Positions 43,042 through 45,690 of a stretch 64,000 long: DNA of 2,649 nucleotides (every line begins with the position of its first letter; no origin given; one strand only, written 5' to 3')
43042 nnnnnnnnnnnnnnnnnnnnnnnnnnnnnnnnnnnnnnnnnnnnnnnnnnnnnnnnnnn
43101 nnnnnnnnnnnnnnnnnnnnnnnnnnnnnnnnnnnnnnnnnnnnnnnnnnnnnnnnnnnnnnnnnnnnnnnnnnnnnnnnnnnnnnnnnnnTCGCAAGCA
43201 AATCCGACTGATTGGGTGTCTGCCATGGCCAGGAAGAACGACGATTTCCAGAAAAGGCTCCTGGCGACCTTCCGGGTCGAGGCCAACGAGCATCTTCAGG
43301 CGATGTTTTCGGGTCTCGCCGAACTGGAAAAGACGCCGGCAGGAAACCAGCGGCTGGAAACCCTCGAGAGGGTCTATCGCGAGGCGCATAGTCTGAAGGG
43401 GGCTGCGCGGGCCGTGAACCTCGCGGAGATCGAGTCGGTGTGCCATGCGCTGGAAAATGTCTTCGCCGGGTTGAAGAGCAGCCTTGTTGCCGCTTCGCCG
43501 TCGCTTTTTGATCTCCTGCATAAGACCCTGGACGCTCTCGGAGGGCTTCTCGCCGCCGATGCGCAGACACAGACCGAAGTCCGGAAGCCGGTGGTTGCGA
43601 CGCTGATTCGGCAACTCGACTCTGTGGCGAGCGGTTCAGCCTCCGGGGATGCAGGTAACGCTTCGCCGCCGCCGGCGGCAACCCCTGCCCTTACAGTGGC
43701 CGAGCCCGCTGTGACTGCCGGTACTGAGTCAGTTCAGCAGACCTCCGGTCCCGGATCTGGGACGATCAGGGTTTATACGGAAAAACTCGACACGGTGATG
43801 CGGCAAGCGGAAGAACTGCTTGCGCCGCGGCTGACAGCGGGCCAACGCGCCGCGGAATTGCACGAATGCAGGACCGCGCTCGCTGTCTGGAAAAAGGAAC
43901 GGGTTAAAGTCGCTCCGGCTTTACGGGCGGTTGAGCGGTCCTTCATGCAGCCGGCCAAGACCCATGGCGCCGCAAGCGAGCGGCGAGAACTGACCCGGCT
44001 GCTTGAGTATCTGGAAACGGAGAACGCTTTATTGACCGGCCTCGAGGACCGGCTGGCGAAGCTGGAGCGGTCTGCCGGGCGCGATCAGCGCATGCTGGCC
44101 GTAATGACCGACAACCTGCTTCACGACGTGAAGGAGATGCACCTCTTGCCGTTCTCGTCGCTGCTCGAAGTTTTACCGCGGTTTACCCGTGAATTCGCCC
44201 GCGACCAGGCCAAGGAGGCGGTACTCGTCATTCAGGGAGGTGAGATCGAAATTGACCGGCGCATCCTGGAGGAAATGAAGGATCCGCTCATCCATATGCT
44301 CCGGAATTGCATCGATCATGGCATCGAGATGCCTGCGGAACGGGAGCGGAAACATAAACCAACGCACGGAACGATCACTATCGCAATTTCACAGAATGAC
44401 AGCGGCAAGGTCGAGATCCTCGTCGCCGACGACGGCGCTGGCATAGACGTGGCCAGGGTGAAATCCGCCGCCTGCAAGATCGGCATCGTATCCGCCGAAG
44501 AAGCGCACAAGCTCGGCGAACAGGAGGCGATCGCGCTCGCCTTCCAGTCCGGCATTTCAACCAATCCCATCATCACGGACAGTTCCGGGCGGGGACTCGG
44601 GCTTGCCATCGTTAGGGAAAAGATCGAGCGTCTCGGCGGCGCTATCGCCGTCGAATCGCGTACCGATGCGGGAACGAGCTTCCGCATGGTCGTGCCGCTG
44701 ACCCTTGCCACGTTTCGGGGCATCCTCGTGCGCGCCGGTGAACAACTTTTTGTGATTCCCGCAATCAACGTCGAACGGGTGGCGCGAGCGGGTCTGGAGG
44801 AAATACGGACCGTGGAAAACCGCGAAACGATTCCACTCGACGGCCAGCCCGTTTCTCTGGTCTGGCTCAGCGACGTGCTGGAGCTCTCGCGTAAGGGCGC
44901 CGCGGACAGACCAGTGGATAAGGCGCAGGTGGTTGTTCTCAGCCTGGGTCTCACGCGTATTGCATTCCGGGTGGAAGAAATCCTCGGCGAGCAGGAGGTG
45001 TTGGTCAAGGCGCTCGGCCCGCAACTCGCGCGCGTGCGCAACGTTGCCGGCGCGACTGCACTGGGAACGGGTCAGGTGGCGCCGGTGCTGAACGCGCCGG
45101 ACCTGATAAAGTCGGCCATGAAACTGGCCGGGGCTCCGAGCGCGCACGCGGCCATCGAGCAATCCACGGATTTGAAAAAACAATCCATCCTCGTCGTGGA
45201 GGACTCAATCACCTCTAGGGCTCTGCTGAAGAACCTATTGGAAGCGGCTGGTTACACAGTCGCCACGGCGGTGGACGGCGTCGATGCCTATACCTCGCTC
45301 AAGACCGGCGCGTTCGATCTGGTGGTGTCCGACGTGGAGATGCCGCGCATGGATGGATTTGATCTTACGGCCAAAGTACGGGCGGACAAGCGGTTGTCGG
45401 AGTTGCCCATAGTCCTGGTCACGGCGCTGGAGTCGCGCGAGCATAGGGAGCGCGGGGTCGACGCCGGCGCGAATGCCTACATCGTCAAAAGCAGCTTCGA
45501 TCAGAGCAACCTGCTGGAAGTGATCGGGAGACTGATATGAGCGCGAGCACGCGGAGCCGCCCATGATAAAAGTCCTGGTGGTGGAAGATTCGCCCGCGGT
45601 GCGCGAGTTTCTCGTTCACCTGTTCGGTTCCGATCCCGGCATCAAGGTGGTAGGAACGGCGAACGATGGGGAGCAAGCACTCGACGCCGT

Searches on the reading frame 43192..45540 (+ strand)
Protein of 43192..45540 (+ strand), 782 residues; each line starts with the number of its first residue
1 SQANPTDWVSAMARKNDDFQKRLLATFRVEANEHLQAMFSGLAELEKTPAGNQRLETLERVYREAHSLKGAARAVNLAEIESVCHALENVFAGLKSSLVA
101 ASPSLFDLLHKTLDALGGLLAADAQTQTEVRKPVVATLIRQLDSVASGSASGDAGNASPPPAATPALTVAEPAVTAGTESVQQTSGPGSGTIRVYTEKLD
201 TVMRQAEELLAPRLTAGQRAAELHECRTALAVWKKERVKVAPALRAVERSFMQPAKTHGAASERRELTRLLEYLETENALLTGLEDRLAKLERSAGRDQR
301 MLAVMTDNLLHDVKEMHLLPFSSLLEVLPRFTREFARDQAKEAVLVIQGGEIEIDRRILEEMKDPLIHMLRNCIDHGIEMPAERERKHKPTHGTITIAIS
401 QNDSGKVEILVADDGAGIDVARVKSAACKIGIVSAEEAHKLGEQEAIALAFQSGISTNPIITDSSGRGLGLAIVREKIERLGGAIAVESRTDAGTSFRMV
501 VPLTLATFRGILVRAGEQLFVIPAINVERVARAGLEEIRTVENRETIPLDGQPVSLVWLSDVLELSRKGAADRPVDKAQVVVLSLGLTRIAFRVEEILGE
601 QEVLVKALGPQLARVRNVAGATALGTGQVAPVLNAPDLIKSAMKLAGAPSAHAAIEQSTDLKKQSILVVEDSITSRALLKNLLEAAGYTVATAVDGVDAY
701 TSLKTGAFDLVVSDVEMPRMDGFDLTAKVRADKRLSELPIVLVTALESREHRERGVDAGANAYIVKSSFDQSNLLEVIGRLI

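Call 11: search_protein_families(library=ncbifam, proteins=[window:43192-45540:+], max_evalue=0.00001)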
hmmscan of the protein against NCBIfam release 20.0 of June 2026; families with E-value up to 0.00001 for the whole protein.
window:43192-45540:+ (782 aa): 95 families (the best 25 are shown)
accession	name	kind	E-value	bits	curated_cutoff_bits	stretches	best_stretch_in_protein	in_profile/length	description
NF041336.1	CheA_Halo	equivalog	4.2e-91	306.6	950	2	302-634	337-662/666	chemotaxis protein CheA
NF007835.0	PRK10547.1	equivalog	1.2e-57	196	793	1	309-638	333-656/670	chemotaxis protein CheA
NF008099.0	PRK10841.1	equivalog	2.1e-27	95.3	920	1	650-766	811-925/949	two-component system sensor histidine kinase RcsC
NF007420.1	PRK09959.1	equivalog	1.2e-23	82.7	1995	1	654-766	948-1059/1197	acid-sensing system histidine kinase EvgS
NF007901.0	PRK10610.1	equivalog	2.7e-23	82.5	189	1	662-774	4-116/129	chemotaxis response regulator CheY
NF008318.0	PRK11107.1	equivalog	2.9e-23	81.9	890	1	444-779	461-782/920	two-component sensor histidine kinase BarA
NF007135.0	PRK09581.1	equivalog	2.1e-22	79.6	474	1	665-767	4-106/457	PleD family two-component system response regulator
NF038297.2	hybrid_HK_HrmK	equivalog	3.1e-22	78.9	725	1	651-767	478-594/607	hybrid histidine kinase/response regulator HrmK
TIGR02956.1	TMAO_torS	equivalog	7.2e-21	74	676.5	1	647-779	685-817/967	TMAO reductase system sensor histidine kinase/response regulator TorS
NF041947.1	LuxQ_Vibrio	equivalog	1.8e-20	72.4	1200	2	661-767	719-825/843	quorum-sensing autoinducer 2 sensor kinase/phosphatase LuxQ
NF011874.0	PRK15347.1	equivalog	3.1e-20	71.9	852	1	665-766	692-795/921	two component system sensor kinase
NF045944.1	ResRegRpaBCyano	equivalog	5e-20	71.9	330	1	667-767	1-98/229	response regulator transcription factor RpaB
NF008302.0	PRK11091.1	equivalog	1.7e-19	69.5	838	1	651-778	513-639/779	aerobic respiration two-component sensor histidine kinase ArcB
TIGR02154.1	PhoB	equivalog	5.8e-17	61.7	296.2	1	664-774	3-112/226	phosphate regulon transcriptional regulator PhoB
NF046020.1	HisKinCckABruc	equivalog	5.9e-17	60.8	1000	1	650-744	735-830/868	cell cycle histidine kinase CckA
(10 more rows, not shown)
